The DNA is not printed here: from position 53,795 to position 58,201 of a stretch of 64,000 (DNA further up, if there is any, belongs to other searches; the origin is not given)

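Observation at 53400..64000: Locus of two giant cysteine-rich secreted proteins, each preceded by a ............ palindrome block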

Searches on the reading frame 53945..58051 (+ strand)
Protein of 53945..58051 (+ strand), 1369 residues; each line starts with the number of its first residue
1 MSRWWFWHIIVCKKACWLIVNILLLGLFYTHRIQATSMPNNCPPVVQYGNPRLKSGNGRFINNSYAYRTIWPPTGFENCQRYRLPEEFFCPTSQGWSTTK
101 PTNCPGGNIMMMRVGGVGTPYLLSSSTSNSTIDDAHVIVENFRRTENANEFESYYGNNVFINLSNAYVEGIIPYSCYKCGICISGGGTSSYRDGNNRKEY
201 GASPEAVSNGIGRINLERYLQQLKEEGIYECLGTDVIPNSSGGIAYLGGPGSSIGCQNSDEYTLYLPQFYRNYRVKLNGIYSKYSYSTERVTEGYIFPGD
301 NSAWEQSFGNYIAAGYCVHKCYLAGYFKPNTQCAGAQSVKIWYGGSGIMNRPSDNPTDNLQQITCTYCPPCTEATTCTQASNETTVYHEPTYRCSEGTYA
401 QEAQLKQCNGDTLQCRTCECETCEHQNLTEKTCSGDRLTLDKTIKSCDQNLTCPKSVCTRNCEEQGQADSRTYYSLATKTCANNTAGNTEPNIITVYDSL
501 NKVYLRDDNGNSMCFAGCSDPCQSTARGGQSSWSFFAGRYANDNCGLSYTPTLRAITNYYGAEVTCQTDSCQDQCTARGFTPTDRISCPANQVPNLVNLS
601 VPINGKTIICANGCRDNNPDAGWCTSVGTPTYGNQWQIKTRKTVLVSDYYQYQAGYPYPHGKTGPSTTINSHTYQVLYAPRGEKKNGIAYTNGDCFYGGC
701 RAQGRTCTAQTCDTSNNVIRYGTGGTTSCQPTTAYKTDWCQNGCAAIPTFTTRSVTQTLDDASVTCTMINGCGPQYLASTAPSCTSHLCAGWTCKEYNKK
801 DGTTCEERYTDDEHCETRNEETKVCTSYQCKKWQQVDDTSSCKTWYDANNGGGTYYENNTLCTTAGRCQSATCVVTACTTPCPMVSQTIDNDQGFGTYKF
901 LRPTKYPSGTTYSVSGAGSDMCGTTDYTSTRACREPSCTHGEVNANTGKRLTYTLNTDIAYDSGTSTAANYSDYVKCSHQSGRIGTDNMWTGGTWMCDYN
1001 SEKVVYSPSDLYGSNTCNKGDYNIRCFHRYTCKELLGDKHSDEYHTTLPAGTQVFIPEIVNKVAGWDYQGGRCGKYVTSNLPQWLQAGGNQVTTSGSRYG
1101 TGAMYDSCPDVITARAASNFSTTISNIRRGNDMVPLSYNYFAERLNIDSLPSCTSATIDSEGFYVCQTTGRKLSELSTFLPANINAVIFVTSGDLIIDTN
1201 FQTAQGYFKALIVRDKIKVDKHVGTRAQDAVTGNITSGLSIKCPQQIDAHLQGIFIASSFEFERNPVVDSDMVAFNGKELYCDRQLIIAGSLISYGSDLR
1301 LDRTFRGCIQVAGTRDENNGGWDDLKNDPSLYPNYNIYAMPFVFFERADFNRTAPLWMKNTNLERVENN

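Call 11: search_protein_families(library=pfam, proteins=[window:53945-58051:+], max_evalue=1)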
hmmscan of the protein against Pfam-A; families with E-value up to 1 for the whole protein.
window:53945-58051:+ (1369 aa): 0 families

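Call 12: search_protein_families(library=ncbifam, proteins=[window:53945-58051:+], max_evalue=1)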
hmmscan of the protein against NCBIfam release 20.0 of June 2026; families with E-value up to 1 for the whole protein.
window:53945-58051:+ (1369 aa): 0 families

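Call 15: find_encoding_contigs(protein=window:53945-58051:+, flank=10000, max_places=10)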
Protein window:53945-58051:+ (1369 aa): no gene with exactly this product is on record in the collection.

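Call 16: find_homologous_proteins(query=window:53945-58051:+, max_evalue=0.001)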
Query window:53945-58051:+: 3507 candidates shared short words with the query, none scored E <= 0.001.

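Call 40: search_protein_representatives(protein=window:54455-58051:+)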
Query: 1199 residues. Proteins with E-value up to 0.001 (for the whole library): 13; up to 1e-10: 10; up to 1e-30: 5. The best 13 are listed.
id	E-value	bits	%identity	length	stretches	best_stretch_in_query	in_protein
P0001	0.0e+00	1156.5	100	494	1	1-491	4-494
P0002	4.8e-49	183.6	38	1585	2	682-1199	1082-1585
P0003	1.8e-47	178.4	36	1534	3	899-1197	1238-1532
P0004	1.4e-38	149.0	50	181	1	1010-1199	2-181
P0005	6.2e-35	136.8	36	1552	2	1000-1197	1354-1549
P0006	1.6e-19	85.8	42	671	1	960-1198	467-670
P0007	6.6e-16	73.8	35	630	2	940-1195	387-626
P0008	2.7e-14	68.5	35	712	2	965-1145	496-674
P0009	5.1e-14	67.6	36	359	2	948-1197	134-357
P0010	1.4e-11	59.4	35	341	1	929-1197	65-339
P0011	1.6e-10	56.0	36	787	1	965-1149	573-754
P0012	3.0e-10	55.1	31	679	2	941-1197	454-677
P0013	1.1e-04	36.7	31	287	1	938-1199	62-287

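Call 47: search_protein_families(library=pfam, proteins=[P0002, P0003, P0005, P0006, P0007, P0008, P0011, P0012], max_evalue=0.01)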
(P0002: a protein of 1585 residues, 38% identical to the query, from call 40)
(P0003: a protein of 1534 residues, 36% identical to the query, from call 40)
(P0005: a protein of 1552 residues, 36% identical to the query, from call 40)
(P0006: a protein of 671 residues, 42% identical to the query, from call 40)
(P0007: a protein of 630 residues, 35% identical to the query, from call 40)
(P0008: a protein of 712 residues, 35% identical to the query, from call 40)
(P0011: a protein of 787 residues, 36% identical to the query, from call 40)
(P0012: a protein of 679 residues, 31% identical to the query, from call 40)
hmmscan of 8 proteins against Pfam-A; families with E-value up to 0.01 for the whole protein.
P0002 (1585 aa): 0 families

P0003 (1534 aa): 0 families

P0005 (1552 aa): 0 families

P0006 (671 aa): 0 families

P0007 (630 aa): 0 families

P0008 (712 aa): 1 family
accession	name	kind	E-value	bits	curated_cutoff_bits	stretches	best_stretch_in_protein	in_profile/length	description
PF23981.1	DUF7305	-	0.0029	18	27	1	539-611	58-127/185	Domain of unknown function (DUF7305)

P0011 (787 aa): 6 families
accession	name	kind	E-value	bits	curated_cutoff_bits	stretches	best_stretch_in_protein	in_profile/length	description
PF05203.21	Hom_end_hint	-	1.3e-08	35.6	32.1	1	66-103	1-38/228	Hom_end-associated Hint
PF01079.26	Hint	-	3.5e-08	33.7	29.7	1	64-142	11-91/213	Hint module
PF07591.16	PT-HINT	-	6.6e-07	30.1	27.7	1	75-213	4-136/137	Pretoxin HINT domain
PF14890.11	Intein_splicing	-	0.00039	20.7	35.8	1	140-213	114-155/155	Intein splicing domain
PF08517.17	AXH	-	0.0054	17.7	33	0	70-172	4-113/116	Ataxin-1 and HBP1 module (AXH)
PF14623.11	Vint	-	0.0081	16.4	27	0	65-144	1-71/166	Hint-domain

P0012 (679 aa): 0 families

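Call 51: find_encoding_contigs(protein=P0002, flank=10000, max_places=4)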
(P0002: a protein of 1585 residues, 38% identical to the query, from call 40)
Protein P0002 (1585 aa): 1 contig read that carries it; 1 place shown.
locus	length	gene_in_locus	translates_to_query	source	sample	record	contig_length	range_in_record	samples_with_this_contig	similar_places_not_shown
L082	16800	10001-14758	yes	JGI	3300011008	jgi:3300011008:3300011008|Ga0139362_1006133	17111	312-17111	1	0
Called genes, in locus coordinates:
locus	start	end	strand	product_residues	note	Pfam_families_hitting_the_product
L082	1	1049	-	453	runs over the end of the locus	?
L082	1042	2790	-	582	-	-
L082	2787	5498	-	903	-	PF13641:Glyco_tranf_2_3 (weak)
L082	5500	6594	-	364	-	PF00534:Glycos_transf_1, PF13692:Glyco_trans_1_4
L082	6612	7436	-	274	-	-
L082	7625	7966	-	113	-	-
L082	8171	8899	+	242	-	-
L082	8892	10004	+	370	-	-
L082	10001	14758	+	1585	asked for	-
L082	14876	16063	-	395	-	PF00501:AMP-binding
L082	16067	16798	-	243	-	?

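Call 52: find_encoding_contigs(protein=P0005, flank=10000, max_places=4)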
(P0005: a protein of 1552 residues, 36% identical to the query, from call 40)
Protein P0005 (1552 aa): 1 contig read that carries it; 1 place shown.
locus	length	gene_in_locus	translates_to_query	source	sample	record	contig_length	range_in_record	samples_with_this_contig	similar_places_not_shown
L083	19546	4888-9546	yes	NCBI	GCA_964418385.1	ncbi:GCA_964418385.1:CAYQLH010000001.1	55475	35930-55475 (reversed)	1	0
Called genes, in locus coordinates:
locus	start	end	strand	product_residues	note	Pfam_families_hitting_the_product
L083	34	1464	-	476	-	PF02878:PGM_PMM_I, PF02879:PGM_PMM_II, PF02880:PGM_PMM_III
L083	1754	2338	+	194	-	PF01121:CoaE, PF13238:AAA_18 (weak)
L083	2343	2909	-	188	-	PF08207:EFP_N, PF01132:EFP, PF09285:Elong-fact-P_C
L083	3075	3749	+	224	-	-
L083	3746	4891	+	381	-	-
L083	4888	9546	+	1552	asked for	-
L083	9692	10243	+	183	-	PF01765:RRF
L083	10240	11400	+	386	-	PF02163:Peptidase_M50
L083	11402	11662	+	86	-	-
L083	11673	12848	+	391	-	PF11258:DUF3048, PF17479:DUF3048_C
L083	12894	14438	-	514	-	-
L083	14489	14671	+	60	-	-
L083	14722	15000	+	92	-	-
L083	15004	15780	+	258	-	PF00119:ATP-synt_A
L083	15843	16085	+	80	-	PF00137:ATP-synt_C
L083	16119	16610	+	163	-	PF00430:ATP-synt_B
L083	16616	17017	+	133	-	PF00213:OSCP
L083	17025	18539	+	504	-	PF02874:ATP-synt_ab_N, PF00006:ATP-synt_ab, PF00306:ATP-synt_ab_C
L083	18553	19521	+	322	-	PF00231:ATP-synt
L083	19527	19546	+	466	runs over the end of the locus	PF02874:ATP-synt_ab_N, PF00006:ATP-synt_ab, PF22919:ATP-synt_VA_C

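Call 53: find_encoding_contigs(protein=P0003, flank=10000, max_places=4)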
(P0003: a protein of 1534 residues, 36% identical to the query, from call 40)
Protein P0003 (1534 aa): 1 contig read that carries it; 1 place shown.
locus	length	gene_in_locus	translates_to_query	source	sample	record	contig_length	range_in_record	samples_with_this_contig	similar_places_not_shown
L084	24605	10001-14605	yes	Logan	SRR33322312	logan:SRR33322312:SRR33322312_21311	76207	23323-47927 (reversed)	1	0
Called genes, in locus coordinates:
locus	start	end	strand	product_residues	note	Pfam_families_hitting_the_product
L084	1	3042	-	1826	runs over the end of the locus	-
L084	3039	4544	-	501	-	-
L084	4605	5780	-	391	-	PF03816:LytR_cpsA_psr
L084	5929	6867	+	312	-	-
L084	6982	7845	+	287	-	PF12705:PDDEXK_1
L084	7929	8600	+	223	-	-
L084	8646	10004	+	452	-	-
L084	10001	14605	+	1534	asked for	-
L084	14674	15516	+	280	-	-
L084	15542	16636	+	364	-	PF00534:Glycos_transf_1, PF13692:Glyco_trans_1_4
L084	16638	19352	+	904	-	PF13641:Glyco_tranf_2_3 (weak), PF13632:Glyco_trans_2_3 (weak), PF13231:PMT_2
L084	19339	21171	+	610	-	-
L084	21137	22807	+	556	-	-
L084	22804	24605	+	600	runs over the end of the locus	PF00535:Glycos_transf_2, PF13579:Glyco_trans_4_4 (faint), PF13439:Glyco_transf_4, PF20706:GT4-conflict, PF00534:Glycos_transf_1, PF13524:Glyco_trans_1_2 (weak), PF13692:Glyco_trans_1_4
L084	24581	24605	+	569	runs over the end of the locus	-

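Call 61: find_encoding_contigs(protein=P0001, flank=10000, max_places=5)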
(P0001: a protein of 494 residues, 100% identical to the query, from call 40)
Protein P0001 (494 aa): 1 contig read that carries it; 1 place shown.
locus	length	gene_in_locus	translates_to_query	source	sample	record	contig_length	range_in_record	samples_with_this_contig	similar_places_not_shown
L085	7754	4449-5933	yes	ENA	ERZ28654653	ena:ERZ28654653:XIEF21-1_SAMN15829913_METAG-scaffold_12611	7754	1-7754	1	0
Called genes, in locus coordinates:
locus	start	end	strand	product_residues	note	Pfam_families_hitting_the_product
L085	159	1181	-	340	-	-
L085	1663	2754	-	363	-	PF03462:PCRF, PF00472:RF-1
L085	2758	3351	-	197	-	-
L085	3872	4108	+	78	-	-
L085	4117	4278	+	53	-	-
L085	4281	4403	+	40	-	-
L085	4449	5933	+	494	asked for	-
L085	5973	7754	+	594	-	?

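Call 77: find_encoding_contigs(protein=P0006, flank=8000, max_places=2)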
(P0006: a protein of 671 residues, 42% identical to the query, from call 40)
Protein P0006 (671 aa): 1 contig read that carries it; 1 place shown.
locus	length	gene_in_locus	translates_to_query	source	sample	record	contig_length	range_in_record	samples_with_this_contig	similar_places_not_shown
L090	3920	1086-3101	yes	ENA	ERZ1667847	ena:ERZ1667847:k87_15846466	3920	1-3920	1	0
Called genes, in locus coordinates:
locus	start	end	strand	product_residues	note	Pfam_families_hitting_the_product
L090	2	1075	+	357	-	?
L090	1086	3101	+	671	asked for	-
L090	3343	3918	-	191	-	?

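Call 78: find_encoding_contigs(protein=P0007, flank=8000, max_places=2)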
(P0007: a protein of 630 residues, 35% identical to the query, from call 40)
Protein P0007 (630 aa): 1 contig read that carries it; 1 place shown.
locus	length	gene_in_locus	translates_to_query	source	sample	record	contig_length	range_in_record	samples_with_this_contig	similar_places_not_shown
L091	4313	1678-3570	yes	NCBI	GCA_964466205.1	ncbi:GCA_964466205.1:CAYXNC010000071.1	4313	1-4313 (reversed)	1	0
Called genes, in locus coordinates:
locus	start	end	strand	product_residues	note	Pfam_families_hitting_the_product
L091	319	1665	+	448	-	-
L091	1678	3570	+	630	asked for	-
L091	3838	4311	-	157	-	?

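Call 79: find_encoding_contigs(protein=P0008, flank=8000, max_places=2)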
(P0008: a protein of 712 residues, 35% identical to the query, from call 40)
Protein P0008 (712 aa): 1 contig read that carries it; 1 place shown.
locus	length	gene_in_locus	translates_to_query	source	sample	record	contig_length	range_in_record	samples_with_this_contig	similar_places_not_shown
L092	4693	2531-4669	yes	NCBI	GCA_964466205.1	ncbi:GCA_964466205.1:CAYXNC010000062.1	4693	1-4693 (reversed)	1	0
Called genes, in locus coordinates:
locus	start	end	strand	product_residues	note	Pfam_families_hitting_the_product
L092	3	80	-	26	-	?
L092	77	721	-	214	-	PF13483:Lactamase_B_3, PF12706:Lactamase_B_2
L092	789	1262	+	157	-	-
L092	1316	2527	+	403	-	-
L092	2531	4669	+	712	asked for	-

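Call 106: search_protein_families(library=padloc, proteins=[window:53945-58051:+], max_evalue=0.01)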
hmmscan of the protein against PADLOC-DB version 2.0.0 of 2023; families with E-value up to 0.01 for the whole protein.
window:53945-58051:+ (1369 aa): 0 families
